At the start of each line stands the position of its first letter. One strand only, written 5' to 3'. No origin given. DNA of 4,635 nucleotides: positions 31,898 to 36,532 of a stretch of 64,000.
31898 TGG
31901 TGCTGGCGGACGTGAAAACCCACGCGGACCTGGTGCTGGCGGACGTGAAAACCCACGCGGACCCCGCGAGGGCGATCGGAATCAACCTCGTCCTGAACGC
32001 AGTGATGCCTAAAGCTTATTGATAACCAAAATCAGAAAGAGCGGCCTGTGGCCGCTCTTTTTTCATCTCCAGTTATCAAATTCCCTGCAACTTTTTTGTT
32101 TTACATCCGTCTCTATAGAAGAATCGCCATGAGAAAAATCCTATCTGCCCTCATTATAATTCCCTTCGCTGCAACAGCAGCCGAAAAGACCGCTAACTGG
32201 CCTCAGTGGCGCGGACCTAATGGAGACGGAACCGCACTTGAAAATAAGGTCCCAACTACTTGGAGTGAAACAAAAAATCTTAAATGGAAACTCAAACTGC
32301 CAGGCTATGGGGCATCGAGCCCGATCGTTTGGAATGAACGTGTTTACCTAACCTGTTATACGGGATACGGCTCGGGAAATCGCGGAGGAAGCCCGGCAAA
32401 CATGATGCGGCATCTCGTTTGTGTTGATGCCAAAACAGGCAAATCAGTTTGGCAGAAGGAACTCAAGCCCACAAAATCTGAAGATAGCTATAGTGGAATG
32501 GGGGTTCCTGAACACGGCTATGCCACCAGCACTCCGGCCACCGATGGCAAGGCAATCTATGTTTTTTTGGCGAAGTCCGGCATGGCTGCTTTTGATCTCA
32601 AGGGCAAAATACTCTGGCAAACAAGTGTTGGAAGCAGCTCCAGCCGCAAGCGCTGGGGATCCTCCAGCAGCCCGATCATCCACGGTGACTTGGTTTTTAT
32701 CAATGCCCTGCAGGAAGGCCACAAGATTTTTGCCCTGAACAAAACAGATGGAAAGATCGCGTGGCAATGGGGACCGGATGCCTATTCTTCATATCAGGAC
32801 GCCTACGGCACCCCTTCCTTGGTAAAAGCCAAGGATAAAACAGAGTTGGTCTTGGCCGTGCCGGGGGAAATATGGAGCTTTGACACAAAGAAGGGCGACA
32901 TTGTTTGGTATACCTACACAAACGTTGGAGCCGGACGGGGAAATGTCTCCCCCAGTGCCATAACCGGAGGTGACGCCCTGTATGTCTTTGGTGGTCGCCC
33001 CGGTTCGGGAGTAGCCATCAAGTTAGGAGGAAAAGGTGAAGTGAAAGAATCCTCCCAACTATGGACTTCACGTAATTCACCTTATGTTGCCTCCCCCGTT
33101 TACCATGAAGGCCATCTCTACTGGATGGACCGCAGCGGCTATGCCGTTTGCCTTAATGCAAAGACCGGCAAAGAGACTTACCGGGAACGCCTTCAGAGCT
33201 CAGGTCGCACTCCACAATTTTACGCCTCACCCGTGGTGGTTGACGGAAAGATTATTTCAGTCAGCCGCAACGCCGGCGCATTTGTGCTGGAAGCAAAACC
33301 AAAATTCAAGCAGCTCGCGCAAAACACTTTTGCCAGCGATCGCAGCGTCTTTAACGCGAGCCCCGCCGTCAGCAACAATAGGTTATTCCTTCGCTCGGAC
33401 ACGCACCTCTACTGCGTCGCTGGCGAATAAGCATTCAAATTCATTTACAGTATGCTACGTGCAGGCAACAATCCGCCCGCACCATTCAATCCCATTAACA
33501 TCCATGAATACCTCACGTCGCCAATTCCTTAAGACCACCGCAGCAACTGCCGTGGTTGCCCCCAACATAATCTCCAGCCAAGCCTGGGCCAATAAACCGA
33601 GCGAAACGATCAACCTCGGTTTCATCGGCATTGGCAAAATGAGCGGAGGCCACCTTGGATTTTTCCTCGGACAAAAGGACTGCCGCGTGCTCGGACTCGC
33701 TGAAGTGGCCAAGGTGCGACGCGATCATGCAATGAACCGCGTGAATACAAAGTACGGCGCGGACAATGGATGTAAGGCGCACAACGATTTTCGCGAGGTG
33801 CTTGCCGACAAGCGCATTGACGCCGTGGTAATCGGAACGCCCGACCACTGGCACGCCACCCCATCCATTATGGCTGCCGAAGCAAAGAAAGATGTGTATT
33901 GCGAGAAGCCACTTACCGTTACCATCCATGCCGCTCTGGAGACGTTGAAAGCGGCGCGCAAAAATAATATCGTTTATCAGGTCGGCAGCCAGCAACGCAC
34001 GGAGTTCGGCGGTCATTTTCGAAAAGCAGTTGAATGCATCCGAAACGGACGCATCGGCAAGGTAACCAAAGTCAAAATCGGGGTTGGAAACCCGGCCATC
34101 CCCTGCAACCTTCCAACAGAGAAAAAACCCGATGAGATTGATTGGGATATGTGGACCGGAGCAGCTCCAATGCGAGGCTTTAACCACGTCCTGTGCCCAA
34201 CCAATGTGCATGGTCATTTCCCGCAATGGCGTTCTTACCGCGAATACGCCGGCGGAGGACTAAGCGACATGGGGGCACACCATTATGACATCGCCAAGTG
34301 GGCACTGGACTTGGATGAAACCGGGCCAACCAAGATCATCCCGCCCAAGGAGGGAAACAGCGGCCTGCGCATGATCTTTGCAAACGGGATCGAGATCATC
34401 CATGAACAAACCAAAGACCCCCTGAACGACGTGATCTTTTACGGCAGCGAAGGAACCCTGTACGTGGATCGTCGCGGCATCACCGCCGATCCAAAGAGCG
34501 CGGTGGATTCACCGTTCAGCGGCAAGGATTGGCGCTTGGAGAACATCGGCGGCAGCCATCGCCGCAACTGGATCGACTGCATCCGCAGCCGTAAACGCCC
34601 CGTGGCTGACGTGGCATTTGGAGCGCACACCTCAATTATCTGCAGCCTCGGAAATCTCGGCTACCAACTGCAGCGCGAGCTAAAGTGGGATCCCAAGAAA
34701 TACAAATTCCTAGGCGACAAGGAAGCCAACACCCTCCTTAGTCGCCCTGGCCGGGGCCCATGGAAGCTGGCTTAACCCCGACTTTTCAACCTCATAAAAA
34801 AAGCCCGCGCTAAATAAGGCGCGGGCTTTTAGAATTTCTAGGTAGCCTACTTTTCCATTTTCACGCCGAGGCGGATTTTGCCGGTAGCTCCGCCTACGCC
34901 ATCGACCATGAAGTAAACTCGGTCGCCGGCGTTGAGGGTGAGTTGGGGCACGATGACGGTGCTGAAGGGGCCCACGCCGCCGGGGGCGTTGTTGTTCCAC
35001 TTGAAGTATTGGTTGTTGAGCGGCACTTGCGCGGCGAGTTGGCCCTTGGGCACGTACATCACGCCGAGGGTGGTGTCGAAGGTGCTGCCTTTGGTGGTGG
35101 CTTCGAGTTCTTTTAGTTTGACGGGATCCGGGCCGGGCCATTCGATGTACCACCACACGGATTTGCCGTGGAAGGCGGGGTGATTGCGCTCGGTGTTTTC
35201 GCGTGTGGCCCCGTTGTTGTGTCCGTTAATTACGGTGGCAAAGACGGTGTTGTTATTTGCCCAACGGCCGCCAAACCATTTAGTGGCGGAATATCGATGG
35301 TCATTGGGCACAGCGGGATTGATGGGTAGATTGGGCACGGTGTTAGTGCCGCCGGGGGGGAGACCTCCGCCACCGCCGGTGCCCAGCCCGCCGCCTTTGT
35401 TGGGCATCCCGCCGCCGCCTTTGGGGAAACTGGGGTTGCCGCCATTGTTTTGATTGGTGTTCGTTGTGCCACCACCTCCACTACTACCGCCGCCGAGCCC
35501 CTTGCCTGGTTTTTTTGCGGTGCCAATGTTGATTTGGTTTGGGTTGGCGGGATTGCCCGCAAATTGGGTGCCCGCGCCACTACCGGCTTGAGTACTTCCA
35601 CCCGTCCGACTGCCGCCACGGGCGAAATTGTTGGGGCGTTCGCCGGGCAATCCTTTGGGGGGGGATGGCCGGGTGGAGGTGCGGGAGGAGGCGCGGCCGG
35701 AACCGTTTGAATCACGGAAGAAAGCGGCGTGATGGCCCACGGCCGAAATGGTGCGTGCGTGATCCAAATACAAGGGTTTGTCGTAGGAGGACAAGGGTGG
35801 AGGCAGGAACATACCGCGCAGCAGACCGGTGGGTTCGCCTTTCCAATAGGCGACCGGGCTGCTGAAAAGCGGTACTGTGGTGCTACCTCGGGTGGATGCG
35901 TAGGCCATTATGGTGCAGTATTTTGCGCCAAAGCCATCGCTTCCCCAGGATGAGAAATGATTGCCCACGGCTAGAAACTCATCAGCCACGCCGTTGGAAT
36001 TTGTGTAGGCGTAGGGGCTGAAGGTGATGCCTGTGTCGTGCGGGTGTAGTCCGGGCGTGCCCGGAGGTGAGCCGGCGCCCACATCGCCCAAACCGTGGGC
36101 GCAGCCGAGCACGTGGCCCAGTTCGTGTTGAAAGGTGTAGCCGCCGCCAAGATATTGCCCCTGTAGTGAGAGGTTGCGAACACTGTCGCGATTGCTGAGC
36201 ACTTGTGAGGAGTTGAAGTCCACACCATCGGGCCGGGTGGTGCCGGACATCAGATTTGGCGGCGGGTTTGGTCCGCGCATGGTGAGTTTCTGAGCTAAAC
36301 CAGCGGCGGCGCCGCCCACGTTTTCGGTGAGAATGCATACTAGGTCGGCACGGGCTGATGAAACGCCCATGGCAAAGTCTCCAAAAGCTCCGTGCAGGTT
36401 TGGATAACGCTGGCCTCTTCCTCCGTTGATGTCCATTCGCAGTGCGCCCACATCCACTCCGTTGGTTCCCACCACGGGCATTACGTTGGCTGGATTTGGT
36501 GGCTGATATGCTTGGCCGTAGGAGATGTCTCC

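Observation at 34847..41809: Giant membrane-anchored protein with apparently nested metalloprotease domains (metzincin split by an M36/M4-like protease that is itself split by a beta-propeller)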

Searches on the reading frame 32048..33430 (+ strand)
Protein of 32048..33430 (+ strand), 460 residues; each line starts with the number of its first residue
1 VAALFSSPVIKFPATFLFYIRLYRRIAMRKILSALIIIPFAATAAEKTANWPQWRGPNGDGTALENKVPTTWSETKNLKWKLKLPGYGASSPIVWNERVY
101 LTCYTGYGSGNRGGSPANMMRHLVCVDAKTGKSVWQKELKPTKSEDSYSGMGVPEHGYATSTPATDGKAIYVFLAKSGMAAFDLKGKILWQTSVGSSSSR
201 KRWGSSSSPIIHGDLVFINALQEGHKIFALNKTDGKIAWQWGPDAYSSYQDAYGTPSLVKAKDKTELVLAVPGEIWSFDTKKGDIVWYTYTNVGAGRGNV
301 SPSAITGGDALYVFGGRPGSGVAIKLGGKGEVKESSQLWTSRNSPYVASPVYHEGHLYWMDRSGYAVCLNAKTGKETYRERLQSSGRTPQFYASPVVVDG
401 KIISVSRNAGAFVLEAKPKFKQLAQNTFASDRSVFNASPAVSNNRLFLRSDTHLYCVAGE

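Call 25: search_protein_families(library=pfam, proteins=[window:32048-33430:+], max_evalue=0.001)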
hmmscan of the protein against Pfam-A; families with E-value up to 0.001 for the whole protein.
window:32048-33430:+ (460 aa): 3 families
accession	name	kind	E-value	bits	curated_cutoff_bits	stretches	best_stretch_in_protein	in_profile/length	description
PF13360.13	PQQ_2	-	5.6e-30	105.1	27.6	3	121-240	43-143/233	Outer membrane protein assembly factor BamB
PF13570.13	Beta-prop_ACSF4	-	3e-11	43.8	133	1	121-408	71-321/329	Beta-alanine-activating enzyme, beta-propeller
PF01011.28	PQQ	-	7.9e-08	31.9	26.7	0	190-248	31-90/595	Glucose/ethanol/alcohol dehydrogenase, beta-propeller domain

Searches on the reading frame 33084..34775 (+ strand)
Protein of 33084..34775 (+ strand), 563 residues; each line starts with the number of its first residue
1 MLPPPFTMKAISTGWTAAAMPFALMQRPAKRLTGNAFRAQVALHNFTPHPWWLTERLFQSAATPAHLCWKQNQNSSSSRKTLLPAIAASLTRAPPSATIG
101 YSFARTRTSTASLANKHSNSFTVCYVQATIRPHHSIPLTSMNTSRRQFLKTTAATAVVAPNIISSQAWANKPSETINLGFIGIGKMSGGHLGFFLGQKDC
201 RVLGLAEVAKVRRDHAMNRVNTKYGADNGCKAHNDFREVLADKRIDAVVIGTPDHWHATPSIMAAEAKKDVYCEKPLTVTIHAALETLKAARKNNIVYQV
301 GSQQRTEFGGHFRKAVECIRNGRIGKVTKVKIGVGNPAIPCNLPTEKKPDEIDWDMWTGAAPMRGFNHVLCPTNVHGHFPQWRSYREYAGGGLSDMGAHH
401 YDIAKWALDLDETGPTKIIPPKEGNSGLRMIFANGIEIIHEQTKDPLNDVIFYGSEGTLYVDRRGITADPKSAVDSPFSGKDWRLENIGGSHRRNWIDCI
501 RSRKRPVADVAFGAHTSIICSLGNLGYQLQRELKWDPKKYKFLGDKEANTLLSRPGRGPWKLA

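Call 25: search_protein_families(library=pfam, proteins=[window:33084-34775:+], max_evalue=0.001)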
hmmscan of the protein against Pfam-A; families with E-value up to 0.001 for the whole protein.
window:33084-34775:+ (563 aa): 4 families
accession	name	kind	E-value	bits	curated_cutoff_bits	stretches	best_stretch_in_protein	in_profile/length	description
PF19051.5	GFO_IDH_MocA_C2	-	1e-25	91.2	23.3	1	342-561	42-253/254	Oxidoreductase family, C-terminal alpha/beta domain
PF01408.29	GFO_IDH_MocA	-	4.2e-17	63.4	24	1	176-301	1-119/120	Oxidoreductase family, NAD-binding Rossmann fold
PF22725.1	GFO_IDH_MocA_C3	-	1.3e-06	28.8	27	0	378-408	31-61/124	GFO/IDH/MocA C-terminal domain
PF10518.14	TAT_signal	-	9.1e-05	22.7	22.7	1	143-159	2-18/21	TAT (twin-arginine translocation) pathway signal sequence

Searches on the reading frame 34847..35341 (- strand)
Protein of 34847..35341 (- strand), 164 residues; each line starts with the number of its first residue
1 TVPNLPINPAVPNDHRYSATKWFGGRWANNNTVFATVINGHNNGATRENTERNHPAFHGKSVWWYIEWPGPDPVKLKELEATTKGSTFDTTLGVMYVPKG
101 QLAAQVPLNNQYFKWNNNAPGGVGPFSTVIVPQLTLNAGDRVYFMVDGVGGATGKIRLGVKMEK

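Call 72: search_protein_families(library=pfam, proteins=[window:34847-35341:-], max_evalue=10)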
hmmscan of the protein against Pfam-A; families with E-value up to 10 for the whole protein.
window:34847-35341:- (164 aa): 0 families

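Call 88: search_protein_families(library=ncbifam, proteins=[window:34847-35341:-], max_evalue=10)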
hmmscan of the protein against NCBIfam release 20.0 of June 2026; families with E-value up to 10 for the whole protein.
window:34847-35341:- (164 aa): 0 families

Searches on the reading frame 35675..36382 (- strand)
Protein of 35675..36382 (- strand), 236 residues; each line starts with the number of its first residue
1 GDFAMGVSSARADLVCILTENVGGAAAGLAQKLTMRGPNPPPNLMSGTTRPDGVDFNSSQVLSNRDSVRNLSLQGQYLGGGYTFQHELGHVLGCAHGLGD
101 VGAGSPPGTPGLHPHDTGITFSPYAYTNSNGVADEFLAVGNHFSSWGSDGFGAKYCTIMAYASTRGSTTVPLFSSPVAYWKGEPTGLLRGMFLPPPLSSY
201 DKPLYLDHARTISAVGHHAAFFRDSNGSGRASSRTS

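Call 35: search_protein_families(library=pfam, proteins=[window:35675-36382:-], max_evalue=10)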
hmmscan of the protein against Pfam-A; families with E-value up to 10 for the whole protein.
seq(236 aa): 4 families
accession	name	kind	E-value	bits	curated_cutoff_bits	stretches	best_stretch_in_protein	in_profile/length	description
PF13582.12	Reprolysin_3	-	0.0029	18.6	22.4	1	11-96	62-122/123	Metallo-peptidase family M12B Reprolysin-like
PF13688.12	Reprolysin_5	-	0.0054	17.4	27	1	77-105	138-163/196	Metallo-peptidase family M12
PF13583.11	Reprolysin_4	-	0.069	13.2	22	1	83-105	138-160/203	Metallo-peptidase family M12B Reprolysin-like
PF12044.14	Metallopep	-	0.4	9.6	27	1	84-96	318-330/427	Putative peptidase family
